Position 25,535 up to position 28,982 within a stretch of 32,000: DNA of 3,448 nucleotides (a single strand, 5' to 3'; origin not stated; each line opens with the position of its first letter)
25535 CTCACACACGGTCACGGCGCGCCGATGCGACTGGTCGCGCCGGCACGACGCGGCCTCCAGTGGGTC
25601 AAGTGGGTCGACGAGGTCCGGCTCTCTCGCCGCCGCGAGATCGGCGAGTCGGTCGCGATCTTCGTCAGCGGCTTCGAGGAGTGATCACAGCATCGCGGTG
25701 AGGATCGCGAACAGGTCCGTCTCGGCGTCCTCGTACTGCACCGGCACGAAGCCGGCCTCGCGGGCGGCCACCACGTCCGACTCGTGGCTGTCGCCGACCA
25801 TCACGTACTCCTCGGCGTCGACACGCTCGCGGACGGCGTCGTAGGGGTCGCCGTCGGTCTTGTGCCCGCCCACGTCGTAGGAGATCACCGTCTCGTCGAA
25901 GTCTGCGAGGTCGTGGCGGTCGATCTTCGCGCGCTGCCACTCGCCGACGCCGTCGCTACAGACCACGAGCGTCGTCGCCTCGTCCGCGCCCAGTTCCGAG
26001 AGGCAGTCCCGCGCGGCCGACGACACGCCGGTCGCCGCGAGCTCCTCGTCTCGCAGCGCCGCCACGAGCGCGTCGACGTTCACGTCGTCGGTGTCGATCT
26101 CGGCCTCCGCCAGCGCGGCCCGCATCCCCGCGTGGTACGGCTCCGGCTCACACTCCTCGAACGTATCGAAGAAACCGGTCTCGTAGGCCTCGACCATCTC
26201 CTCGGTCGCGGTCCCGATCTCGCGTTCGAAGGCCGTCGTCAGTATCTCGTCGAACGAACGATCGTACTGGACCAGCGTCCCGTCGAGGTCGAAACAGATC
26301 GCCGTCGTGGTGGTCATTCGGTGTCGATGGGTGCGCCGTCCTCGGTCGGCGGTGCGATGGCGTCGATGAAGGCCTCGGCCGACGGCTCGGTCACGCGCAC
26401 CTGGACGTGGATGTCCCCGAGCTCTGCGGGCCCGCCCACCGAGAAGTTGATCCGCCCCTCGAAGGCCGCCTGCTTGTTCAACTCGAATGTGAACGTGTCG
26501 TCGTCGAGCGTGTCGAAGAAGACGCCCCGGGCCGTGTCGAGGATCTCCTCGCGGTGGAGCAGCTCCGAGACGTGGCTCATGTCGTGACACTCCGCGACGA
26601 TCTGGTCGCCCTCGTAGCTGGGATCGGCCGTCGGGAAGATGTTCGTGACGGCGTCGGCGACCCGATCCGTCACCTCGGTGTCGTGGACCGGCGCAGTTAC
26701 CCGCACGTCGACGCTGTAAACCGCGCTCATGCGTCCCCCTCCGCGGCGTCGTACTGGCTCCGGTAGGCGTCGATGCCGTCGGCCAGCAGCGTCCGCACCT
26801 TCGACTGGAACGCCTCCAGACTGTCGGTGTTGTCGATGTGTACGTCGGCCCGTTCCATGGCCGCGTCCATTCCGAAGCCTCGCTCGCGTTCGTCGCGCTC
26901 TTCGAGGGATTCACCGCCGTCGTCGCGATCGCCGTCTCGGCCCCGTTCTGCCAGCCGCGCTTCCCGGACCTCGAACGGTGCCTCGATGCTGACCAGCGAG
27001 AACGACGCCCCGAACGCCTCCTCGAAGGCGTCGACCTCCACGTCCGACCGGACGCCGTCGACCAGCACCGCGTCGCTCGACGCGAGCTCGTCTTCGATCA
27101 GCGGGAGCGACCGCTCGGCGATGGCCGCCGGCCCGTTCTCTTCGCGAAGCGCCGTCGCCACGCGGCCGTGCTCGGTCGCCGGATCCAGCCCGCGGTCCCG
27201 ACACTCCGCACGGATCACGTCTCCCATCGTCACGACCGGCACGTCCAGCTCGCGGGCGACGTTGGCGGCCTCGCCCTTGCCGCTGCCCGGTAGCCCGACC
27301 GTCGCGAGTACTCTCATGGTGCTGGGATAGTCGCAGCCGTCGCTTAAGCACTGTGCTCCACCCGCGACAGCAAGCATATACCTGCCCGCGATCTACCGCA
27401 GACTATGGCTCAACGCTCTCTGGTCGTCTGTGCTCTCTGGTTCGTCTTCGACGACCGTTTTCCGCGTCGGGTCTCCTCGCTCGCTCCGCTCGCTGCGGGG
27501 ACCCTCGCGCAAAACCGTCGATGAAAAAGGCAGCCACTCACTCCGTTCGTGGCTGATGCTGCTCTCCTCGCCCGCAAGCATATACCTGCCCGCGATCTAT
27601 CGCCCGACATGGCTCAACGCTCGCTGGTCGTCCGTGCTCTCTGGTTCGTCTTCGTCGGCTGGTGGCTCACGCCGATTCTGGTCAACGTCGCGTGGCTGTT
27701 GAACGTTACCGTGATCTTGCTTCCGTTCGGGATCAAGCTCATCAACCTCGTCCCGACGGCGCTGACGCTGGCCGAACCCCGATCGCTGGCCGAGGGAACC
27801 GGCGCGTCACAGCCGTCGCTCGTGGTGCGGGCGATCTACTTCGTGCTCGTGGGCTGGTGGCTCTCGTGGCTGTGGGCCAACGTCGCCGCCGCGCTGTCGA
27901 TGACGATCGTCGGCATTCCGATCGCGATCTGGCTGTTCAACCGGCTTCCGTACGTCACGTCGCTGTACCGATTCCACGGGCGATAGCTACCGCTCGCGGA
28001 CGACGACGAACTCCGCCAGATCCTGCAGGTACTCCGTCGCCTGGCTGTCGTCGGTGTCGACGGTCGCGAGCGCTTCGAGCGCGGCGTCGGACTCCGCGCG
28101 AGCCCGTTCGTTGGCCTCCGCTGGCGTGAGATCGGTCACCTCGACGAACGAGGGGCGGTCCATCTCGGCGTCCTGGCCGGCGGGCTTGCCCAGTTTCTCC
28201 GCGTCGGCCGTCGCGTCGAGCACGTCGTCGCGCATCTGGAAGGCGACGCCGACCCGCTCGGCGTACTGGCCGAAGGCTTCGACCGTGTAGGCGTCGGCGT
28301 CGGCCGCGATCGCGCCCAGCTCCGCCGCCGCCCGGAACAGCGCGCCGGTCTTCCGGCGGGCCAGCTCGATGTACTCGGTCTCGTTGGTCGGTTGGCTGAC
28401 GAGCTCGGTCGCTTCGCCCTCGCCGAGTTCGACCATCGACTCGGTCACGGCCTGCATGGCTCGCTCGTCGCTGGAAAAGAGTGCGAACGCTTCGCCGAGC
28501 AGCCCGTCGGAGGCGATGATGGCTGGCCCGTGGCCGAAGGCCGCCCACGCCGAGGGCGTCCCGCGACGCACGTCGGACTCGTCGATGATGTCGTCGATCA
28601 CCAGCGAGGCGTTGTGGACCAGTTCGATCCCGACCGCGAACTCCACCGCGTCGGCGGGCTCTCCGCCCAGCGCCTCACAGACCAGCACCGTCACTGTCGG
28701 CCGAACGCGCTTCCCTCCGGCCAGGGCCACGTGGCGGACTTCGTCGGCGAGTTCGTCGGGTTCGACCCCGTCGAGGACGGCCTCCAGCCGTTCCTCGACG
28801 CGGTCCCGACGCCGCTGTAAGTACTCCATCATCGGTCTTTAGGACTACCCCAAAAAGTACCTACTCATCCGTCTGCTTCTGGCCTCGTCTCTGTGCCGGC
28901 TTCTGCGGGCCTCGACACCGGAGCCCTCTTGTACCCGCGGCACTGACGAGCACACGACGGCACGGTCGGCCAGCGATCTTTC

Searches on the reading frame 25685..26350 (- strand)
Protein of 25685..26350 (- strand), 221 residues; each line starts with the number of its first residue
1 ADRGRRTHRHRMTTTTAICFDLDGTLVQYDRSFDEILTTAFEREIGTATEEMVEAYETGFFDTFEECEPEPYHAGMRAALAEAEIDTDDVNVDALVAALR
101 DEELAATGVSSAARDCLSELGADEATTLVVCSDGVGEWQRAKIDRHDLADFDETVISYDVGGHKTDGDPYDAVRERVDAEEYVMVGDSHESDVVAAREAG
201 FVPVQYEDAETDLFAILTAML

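Call 12: search_protein_families(library=pfam, proteins=[window:25685-26350:-])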
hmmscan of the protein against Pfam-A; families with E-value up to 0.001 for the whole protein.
window:25685-26350:- (221 aa): 4 families
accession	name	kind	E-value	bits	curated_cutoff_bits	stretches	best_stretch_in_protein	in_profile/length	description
PF00702.32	Hydrolase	-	8.2e-16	59.4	26.4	1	16-200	2-191/191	haloacid dehalogenase-like hydrolase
PF13419.12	HAD_2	-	1e-11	45.8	23.8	1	18-200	1-172/178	Haloacid dehalogenase-like hydrolase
PF13242.12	Hydrolase_like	-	6.4e-06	26.4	22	1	174-202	14-44/75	HAD-hyrolase-like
PF12710.13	HAD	-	7.6e-06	26.9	27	1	19-196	2-188/189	haloacid dehalogenase-like hydrolase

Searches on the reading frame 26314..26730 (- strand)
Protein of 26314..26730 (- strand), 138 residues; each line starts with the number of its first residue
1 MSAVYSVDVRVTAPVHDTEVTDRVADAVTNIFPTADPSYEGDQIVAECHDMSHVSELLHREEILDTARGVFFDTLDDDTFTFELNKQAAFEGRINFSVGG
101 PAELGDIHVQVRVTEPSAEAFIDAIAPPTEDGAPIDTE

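Call 12: search_protein_families(library=pfam, proteins=[window:26314-26730:-])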
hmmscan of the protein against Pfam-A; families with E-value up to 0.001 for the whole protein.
window:26314-26730:- (138 aa): 1 family
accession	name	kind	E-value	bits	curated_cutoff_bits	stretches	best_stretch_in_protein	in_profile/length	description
PF01877.22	RNA_binding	-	2.4e-11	44.4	26.9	1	9-112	2-119/120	RNA binding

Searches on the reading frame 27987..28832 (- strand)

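Call 12: search_protein_families(library=pfam, proteins=[window:27987-28832:-])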
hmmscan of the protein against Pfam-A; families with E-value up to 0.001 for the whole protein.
window:27987-28832:- (281 aa): 1 family
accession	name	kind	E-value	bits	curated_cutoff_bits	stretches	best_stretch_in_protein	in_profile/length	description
PF00348.22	polyprenyl_synt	-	1.2e-57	195.5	27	1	28-246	4-230/251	Polyprenyl synthetase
